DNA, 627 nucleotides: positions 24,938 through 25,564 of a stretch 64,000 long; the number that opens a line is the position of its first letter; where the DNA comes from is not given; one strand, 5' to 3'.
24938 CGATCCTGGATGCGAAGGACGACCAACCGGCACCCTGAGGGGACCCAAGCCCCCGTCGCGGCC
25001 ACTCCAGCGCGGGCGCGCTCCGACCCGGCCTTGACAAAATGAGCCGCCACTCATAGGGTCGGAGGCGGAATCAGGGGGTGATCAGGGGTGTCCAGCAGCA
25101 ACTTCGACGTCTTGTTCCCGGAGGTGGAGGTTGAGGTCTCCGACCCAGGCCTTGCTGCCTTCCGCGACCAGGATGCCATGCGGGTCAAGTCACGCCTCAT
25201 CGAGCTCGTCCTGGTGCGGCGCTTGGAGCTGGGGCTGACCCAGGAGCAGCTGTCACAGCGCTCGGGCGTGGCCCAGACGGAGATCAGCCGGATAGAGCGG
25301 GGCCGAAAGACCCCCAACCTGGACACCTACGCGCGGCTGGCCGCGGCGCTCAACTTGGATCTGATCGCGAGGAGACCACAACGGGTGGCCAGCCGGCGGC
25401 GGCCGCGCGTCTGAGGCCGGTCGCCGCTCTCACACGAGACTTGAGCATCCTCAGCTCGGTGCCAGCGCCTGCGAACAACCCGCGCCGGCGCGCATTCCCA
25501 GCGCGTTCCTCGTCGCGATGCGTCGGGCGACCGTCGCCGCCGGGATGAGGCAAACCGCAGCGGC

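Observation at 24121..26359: Lower-GC islet carrying ArdC-like antirestriction/zincin protein, XRE regulator and YdeI-family gene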

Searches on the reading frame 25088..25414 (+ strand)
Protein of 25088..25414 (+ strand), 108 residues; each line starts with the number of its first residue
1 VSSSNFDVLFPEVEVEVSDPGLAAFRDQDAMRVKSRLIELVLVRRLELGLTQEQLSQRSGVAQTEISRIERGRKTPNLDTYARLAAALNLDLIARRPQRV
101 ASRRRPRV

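Call 3: search_protein_families(library=pfam, proteins=[window:25088-25414:+], max_evalue=0.01)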
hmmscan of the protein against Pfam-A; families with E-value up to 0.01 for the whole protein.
window:25088-25414:+ (108 aa): 6 families
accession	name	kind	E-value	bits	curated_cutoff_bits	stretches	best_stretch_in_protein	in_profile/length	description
PF01381.28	HTH_3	-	4.8e-15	55.8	23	1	44-92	4-52/55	Helix-turn-helix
PF13560.12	HTH_31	-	3.8e-11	43.6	27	1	44-92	9-58/64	Helix-turn-helix domain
PF13744.12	HTH_37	-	4.2e-07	30.1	27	1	25-73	7-55/80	Helix-turn-helix domain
PF12844.13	HTH_19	-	7.9e-07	29.3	30.2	1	45-91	8-54/64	Helix-turn-helix domain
PF13443.12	HTH_26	-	0.00032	21.3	22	1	49-91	10-53/63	Cro/C1-type HTH DNA-binding domain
PF22495.2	HTH_92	-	0.00034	20.3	27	1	44-77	3-36/45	RsaL-like HTH domain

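Call 34: find_homologous_proteins(query=window:25088-25414:+)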
Query window:25088-25414:+ (108 aa): 47 proteins with E <= 0.001 among 223 candidates.
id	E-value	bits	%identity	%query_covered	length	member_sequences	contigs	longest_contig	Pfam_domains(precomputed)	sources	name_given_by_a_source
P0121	8.2e-59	213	99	100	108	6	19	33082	PF13744.13,PF12844.14,PF01381.29,PF13560.13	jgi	jgi:DNA-binding XRE family transcriptional regulator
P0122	1.6e-52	193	88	100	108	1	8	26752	PF13744.13,PF12844.14,PF01381.29,PF13560.13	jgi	jgi:DNA-binding XRE family transcriptional regulator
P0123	6.4e-45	169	81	87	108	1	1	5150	PF01381.29,PF13560.13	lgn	-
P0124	8.4e-42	159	77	87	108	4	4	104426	PF01381.29,PF13560.13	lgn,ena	-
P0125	1.1e-24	104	62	87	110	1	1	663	PF13744.13,PF12844.14,PF01381.29,PF13560.13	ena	-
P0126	4.1e-24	102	56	86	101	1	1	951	PF13744.13,PF12844.14,PF01381.29,PF13560.13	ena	-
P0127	9.8e-21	91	57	78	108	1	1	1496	PF13744.13,PF12844.14,PF01381.29,PF13560.13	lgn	-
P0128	3.3e-20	90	55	81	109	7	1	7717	PF13744.13,PF12844.14,PF01381.29,PF13560.13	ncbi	-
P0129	2.9e-19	87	57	76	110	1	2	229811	PF13744.13,PF12844.14,PF01381.29,PF13560.13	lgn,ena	-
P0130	7.1e-18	82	73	58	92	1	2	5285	PF13744.13,PF01381.29,PF13560.13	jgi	jgi:transcriptional regulator with XRE-family HTH domain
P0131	8.1e-18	82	72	62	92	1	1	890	PF13744.13,PF01381.29,PF13560.13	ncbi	-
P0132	6.4e-9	54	40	82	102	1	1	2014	PF01381.29,PF13560.13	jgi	jgi:DNA-binding XRE family transcriptional regulator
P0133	2.4e-7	49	50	54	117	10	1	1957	PF12844.14,PF01381.29,PF13560.13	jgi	jgi:ribosome-binding protein aMBF1 (putative translation factor)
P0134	3.6e-6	45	42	69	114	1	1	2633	PF12844.14,PF01381.29,PF13560.13,PF13443.13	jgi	jgi:ribosome-binding protein aMBF1 (putative translation factor)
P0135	4.7e-6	45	48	50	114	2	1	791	PF12844.14,PF01381.29,PF13560.13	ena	-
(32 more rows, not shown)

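Call 35: find_encoding_contigs(protein=P0124, flank=8000, max_places=3)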
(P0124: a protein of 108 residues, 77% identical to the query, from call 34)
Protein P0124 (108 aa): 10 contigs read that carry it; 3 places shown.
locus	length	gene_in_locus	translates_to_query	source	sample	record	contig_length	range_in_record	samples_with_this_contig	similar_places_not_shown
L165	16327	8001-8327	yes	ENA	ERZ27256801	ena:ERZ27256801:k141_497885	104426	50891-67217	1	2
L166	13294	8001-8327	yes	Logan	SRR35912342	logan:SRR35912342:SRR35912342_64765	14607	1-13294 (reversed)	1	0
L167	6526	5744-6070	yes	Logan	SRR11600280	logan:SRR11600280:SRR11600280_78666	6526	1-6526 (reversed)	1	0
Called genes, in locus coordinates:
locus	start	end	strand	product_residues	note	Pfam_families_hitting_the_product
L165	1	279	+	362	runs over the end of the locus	PF13439:Glyco_transf_4, PF13579:Glyco_trans_4_4, PF13524:Glyco_trans_1_2 (faint), PF20706:GT4-conflict, PF00534:Glycos_transf_1, PF13692:Glyco_trans_1_4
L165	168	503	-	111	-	-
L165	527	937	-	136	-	-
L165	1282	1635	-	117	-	-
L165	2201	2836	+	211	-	PF04978:MST, PF12867:DinB_2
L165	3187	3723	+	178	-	PF04542:Sigma70_r2, PF08281:Sigma70_r4_2, PF04545:Sigma70_r4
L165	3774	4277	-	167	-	PF12802:MarR_2, PF01047:MarR (weak)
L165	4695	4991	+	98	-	-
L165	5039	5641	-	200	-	PF01106:NifU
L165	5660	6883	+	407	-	PF18130:ATPgrasp_N (weak), PF13535:ATP-grasp_4, PF18603:LAL_C2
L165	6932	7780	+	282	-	PF08401:ArdcN, PF06114:Peptidase_M78 (faint)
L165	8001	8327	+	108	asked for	PF13560:HTH_31, PF01381:HTH_3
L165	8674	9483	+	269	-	PF00033:Cytochrome_B, PF13631:Cytochrom_B_N_2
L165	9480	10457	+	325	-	-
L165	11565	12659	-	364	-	PF00871:Acetate_kinase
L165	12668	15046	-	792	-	PF09364:XFP_N, PF03894:XFP, PF09363:XFP_C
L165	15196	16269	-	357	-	PF08240:ADH_N, PF00107:ADH_zinc_N, PF13602:ADH_zinc_N_2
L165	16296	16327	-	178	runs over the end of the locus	PF00582:Usp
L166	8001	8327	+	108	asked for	PF13560:HTH_31, PF01381:HTH_3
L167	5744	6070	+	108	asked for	PF13560:HTH_31, PF01381:HTH_3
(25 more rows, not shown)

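Call 36: find_encoding_contigs(protein=P0129, flank=8000, max_places=3)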
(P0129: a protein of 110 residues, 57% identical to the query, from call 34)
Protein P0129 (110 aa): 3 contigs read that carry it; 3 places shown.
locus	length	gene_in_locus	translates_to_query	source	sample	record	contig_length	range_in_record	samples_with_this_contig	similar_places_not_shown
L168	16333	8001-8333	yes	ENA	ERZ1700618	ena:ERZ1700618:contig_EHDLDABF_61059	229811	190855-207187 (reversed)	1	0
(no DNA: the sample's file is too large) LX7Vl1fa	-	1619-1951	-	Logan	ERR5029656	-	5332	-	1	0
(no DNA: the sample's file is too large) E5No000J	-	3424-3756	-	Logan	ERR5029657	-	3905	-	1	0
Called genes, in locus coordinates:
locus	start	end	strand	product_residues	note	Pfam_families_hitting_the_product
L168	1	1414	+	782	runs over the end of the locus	PF02518:HATPase_c, PF13589:HATPase_c_3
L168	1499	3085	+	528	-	PF04471:Mrr_cat, PF04851:ResIII, PF00270:DEAD, PF00271:Helicase_C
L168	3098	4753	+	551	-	PF04542:Sigma70_r2, PF04545:Sigma70_r4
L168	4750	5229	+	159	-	PF03852:Vsr (weak)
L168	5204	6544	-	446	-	PF00145:DNA_methylase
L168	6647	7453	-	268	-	-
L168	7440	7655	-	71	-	-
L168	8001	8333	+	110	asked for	PF13744:HTH_37, PF13560:HTH_31, PF01381:HTH_3, PF12844:HTH_19 (weak)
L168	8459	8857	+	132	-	PF03852:Vsr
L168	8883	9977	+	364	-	PF00145:DNA_methylase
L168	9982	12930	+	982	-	PF13589:HATPase_c_3, PF19191:HEF_HK, PF02518:HATPase_c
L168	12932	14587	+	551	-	PF19192:Response_reg_2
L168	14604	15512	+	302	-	PF13020:NOV_C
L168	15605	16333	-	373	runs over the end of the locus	-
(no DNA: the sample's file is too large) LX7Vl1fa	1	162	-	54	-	?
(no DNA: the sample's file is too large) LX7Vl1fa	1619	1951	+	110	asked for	PF13744:HTH_37, PF13560:HTH_31, PF01381:HTH_3, PF12844:HTH_19 (weak)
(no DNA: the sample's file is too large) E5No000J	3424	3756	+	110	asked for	PF13744:HTH_37, PF13560:HTH_31, PF01381:HTH_3, PF12844:HTH_19 (weak)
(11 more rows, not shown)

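Call 37: find_encoding_contigs(protein=P0122, flank=8000, max_places=3)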
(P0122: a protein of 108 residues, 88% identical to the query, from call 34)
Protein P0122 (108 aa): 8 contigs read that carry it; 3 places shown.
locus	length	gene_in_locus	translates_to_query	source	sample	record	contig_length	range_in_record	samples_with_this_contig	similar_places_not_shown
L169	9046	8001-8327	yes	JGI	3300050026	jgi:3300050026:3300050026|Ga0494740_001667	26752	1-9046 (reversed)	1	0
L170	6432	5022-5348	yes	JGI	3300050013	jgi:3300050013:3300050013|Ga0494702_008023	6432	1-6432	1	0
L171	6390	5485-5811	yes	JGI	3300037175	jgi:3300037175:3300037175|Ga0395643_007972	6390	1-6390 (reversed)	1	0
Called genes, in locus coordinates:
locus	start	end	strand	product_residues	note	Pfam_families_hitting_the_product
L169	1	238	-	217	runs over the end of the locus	-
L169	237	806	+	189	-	-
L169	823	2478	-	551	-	PF00133:tRNA-synt_1 (faint), PF09334:tRNA-synt_1g, PF19303:Anticodon_3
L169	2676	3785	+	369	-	PF13439:Glyco_transf_4, PF13579:Glyco_trans_4_4, PF20706:GT4-conflict, PF00534:Glycos_transf_1, PF13692:Glyco_trans_1_4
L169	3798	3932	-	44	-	-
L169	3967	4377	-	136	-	-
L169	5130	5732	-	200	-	PF01106:NifU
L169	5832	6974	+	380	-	PF13535:ATP-grasp_4, PF18603:LAL_C2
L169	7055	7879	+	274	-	PF08401:ArdcN, PF06114:Peptidase_M78 (weak)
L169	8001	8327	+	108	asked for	PF13744:HTH_37 (weak), PF13560:HTH_31, PF01381:HTH_3, PF12844:HTH_19 (weak)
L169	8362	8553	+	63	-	-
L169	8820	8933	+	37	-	PF13384:HTH_23 (weak)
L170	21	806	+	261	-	PF13439:Glyco_transf_4 (weak), PF20706:GT4-conflict, PF00534:Glycos_transf_1, PF13692:Glyco_trans_1_4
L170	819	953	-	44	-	-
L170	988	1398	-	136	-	-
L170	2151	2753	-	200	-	PF01106:NifU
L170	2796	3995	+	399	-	PF18130:ATPgrasp_N (weak), PF13535:ATP-grasp_4, PF18603:LAL_C2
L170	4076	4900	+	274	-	PF08401:ArdcN, PF06114:Peptidase_M78 (weak)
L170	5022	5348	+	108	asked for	PF13744:HTH_37 (weak), PF13560:HTH_31, PF01381:HTH_3, PF12844:HTH_19 (weak)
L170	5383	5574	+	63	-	-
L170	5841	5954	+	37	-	PF13384:HTH_23 (weak)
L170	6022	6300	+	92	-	PF01527:HTH_Tnp_1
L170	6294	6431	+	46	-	?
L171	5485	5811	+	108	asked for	PF13744:HTH_37 (weak), PF13560:HTH_31, PF01381:HTH_3, PF12844:HTH_19 (weak)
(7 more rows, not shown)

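Call 47: search_solved_structures(query=window:25088-25414:+, max_evalue=0.1)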
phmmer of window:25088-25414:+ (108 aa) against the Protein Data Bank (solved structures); distinct sequences matched with E-value up to 0.1: 43.
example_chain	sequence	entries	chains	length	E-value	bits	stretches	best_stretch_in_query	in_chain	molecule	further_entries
6af3_B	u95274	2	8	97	4.4e-07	33.3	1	37-92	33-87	HigA antitoxin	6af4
8tac_A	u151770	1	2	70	3e-06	30.7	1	36-85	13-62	DBP48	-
8ezt_A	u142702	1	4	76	7.3e-05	26.2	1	35-95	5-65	HipB(Lp)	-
1sq8_A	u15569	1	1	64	0.00039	23.9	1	39-86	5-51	dh434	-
2mez_A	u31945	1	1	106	0.0011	22.5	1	38-95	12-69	Multiprotein Bridging Factor (MBP-like)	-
2b5a_A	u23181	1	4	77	0.0012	22.3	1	41-91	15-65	C.BclI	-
1r63_A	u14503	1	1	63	0.0013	22.2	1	41-90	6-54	REPRESSOR PROTEIN FROM BACTERIOPHAGE 434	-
1per_L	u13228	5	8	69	0.0016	21.9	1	41-90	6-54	PROTEIN (434 REPRESSOR) | 434 REPRESSOR | REPRESSOR PROTEIN CI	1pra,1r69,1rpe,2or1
6jq1_A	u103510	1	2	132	0.002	21.6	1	39-90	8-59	Transcriptional regulator, XRE family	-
2qfc_A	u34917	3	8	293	0.0022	21.5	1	45-93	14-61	PlcR protein | Transcriptional activator PlcR protein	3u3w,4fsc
3kxa_A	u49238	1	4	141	0.0036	20.8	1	24-93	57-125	Putative uncharacterized protein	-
8bny_A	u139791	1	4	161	0.004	20.6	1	37-93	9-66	Immunity repressor protein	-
6rnz_A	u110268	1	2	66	0.0043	20.6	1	41-91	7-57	HTH-type transcriptional regulator DdrOC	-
4ia8_A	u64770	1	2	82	0.0065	20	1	40-80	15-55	Regulatory protein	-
2r63_A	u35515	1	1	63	0.0071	19.9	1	43-90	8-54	REPRESSOR PROTEIN FROM BACTERIOPHAGE 434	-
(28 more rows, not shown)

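Call 48: search_protein_families(library=padloc, proteins=[window:25088-25414:+], max_evalue=0.01)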
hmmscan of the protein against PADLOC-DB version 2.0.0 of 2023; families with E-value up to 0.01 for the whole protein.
window:25088-25414:+ (108 aa): 20 families
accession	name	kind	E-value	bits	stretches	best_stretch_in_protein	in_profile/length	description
PDLC02926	HTH_VI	-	2.6e-10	38.4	1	45-92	10-57/92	-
PDLC03954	RmrA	-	1.9e-07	28.3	1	45-91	19-65/380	-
PDLC03953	RmrA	-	8e-07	26.6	1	42-90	11-59/373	-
PDLC04142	capH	-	1.6e-06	27.1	1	44-91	14-60/103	capH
PDLC03952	RmrA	-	2.8e-06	24.4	1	44-89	30-75/395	-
PDLC03949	RmrA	-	3.3e-06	24.2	1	45-90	11-56/363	-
PDLC03671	Control_protein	-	1.2e-05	23.4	1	31-90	9-68/84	control protein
PDLC03951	RmrA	-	1.6e-05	22.1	1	45-90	17-62/400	-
PDLC03946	RmrA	-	2.6e-05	21.2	1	45-89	11-55/357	-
PDLC03665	Control_protein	-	3.3e-05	22.1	1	44-90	17-63/77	control protein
PDLC03948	RmrA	-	6.7e-05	19.9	1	49-90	21-62/397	-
PDLC03955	RmrA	-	9.6e-05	19.8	1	39-90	24-74/371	-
PDLC03668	Control_protein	-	0.00015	20.2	1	44-74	16-46/79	control protein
PDLC03956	RmrA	-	0.00032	17.9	1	33-90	9-63/399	-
PDLC03664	Control_protein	-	0.00059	18.3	1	34-91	15-68/74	control protein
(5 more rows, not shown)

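Call 49: search_protein_families(library=ncbifam, proteins=[window:25088-25414:+, L165:5660-6883:+], max_evalue=0.01)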
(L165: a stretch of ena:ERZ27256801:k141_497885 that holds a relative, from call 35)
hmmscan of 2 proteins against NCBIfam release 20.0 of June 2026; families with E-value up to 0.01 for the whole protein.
window:25088-25414:+ (108 aa): 14 families
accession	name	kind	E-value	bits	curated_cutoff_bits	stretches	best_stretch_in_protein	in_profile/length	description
TIGR03070.1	couple_hipB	subfamily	1.8e-12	47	71.65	1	40-92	6-58/58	type II toxin-antitoxin system Y4mF family antitoxin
NF041951.1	phage_RstR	subfamily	2.7e-08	34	80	1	31-90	1-56/108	RstR family transcriptional repressor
TIGR00270.2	TIGR00270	equivalog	7e-07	29.2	110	1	39-99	78-138/159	multiprotein bridging factor aMBF1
NF007257.0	PRK09706.1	subfamily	2.8e-05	24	101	1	38-89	7-58/135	transcriptional repressor DicA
TIGR03830.1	CxxCG_CxxCG_HTH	subfamily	0.00016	21.5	61.8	1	43-78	72-107/127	type II TA system antitoxin MqsA family protein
NF010465.0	PRK13890.1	equivalog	0.00017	21.7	96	1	47-92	16-61/121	conjugal transfer protein TrbA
NF007271.0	PRK09726.1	equivalog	0.0003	20.7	79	1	40-92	17-68/88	type II toxin-antitoxin system antitoxin HipB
NF003158.0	PRK04132.1-3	equivalog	0.00081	16.6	1750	1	26-92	394-460/1437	replication factor C small subunit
NF007408.0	PRK09943.1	equivalog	0.00095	18.8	211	1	45-92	16-63/185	HTH-type transcriptional regulator PuuR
TIGR02607.1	antidote_HigA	equivalog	0.0013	18.5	47.7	1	46-89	16-60/81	HigA family addiction module antitoxin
NF047948.1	male_kill_WMK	equivalog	0.0027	17.2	300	1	45-92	171-218/300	WO male-killing family protein Wmk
NF046032.1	TransRegSlrRBacil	equivalog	0.0031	17.6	250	1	44-92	9-58/149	HTH-type transcriptional regulator SlrR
TIGR02612.1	mob_myst_A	hypoth_equivalog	0.0061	16.5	122.6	1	45-92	34-83/150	mobile mystery protein A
NF006015.0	PRK08154.1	subfamily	0.0069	15.6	204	1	28-92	22-86/314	anaerobic benzoate catabolism transcriptional regulator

L165:5660-6883:+ (407 aa): 7 families
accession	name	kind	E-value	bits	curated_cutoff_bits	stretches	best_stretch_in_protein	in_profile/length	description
NF002563.0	PRK02186.1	subfamily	2e-30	105.8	625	1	54-405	53-396/890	argininosuccinate lyase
NF005543.0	PRK07206.1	subfamily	8.1e-14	51.1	302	1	74-300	73-302/416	hypothetical protein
NF041595.1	dap_A_syn_DdaF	equivalog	2.8e-09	36.2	840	1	72-293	78-299/424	dapdiamide A synthase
NF053745.1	AAntcapLigBacD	equivalog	1.7e-07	30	850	1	202-288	246-330/471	alanine--anticapsin ligase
NF002378.0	PRK01372.1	subfamily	0.00028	19.7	243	1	98-279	90-264/305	D-alanine--D-alanine ligase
NF009404.0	PRK12767.1-3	equivalog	0.0011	17.9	316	1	136-204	143-211/344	carbamoyl phosphate synthase-like protein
NF009402.0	PRK12767.1-1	equivalog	0.0072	15.2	218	0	138-171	147-180/329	carbamoyl phosphate synthase-like protein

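Call 51: search_protein_families(library=pfam, proteins=[L168:7440-7655:-, L168:6647-7453:-, L169:8362-8553:+], max_evalue=0.01)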
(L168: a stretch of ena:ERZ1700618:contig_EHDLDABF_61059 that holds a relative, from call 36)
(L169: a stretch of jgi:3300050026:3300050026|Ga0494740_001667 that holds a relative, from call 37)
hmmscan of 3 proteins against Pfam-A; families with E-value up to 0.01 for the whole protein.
L168:7440-7655:- (71 aa): 0 families

L168:6647-7453:- (268 aa): 1 family
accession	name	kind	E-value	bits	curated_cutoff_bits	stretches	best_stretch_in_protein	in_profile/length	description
PF18731.6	HEPN_Swt1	-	6.7e-05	23.6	27.5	1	26-138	10-104/115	Swt1-like HEPN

L169:8362-8553:+ (63 aa): 0 families

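Call 53: find_encoding_contigs(protein=P0128, flank=5000, max_places=2)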
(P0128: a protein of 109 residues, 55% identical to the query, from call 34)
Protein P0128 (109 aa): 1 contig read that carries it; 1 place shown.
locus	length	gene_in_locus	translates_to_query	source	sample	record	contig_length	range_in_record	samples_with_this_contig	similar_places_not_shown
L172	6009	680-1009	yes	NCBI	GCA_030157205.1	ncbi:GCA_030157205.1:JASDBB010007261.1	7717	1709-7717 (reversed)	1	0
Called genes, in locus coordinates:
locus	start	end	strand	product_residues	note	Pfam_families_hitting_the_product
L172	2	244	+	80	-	?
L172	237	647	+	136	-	PF05973:Gp49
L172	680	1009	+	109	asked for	PF13560:HTH_31, PF13744:HTH_37 (weak), PF01381:HTH_3, PF12844:HTH_19 (weak)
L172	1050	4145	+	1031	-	PF02811:PHP, PF07733:DNA_pol3_alpha, PF17657:DNA_pol3_finger, PF14579:HHH_6, PF01336:tRNA_anti-codon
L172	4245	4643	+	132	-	-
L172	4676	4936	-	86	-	PF06689:zf-C4_ClpX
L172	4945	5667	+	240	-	PF13489:Methyltransf_23, PF01209:Ubie_methyltran, PF13847:Methyltransf_31, PF05148:Methyltransf_8, PF08241:Methyltransf_11, PF08242:Methyltransf_12, PF13649:Methyltransf_25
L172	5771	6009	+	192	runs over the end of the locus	PF06210:DUF1003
